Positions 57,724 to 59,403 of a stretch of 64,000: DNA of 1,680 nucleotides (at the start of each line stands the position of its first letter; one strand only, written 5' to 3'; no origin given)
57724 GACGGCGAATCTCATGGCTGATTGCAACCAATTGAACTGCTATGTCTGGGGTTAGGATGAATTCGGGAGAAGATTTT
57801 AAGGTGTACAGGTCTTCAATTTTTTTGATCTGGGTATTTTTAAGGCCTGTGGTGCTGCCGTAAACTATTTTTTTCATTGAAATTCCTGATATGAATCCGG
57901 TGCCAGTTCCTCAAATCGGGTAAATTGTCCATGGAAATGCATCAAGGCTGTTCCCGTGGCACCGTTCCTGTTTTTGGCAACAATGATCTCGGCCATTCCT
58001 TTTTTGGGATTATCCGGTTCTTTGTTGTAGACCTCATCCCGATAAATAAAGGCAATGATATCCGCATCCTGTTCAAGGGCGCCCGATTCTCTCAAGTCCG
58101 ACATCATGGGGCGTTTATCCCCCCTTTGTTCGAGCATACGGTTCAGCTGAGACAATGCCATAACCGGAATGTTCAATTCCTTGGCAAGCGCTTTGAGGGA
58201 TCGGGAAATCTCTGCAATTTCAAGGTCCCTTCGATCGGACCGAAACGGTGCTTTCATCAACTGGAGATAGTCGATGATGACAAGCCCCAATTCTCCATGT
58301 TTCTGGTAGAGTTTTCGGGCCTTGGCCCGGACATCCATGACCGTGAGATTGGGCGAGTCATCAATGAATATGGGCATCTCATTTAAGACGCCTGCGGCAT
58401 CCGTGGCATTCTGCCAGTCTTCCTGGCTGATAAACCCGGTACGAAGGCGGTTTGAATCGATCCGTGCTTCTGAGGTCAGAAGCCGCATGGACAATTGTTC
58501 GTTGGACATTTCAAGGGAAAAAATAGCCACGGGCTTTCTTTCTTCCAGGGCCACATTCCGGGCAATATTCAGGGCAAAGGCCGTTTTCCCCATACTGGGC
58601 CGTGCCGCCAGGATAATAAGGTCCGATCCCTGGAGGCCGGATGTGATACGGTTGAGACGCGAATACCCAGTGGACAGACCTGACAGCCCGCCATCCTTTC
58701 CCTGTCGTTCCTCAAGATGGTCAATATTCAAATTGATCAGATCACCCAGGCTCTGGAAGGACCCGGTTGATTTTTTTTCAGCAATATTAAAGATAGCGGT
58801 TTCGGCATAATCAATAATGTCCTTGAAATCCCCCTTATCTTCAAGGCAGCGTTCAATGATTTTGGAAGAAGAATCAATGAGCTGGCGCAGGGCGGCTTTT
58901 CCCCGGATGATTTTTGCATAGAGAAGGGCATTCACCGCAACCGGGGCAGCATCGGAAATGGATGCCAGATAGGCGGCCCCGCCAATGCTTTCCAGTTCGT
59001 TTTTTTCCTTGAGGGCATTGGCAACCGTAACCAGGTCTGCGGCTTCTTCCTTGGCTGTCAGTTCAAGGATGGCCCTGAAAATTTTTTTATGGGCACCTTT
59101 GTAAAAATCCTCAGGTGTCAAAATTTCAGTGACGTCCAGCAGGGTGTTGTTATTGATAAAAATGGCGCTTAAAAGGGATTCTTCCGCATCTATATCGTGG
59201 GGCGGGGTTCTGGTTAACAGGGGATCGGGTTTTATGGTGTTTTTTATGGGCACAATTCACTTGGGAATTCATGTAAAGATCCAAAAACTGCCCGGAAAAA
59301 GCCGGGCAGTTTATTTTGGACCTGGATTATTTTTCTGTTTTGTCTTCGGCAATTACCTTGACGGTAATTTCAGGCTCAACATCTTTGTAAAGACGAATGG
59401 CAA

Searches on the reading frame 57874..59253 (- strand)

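Call 15: search_protein_families(library=pfam, proteins=[window:57874-59253:-], max_evalue=0.0001)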
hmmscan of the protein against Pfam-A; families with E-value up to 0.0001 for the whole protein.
window:57874-59253:- (459 aa): 3 families
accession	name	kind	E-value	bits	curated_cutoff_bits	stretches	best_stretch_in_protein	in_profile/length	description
PF03796.21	DnaB_C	-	3.3e-110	367.9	27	1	192-449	1-255/255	DnaB-like helicase C terminal domain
PF00772.26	DnaB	-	1.8e-32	111.9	23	1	17-117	2-102/103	DnaB-like helicase N terminal domain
PF13481.12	AAA_25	-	3.7e-16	59.7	27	1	201-369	23-189/195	AAA domain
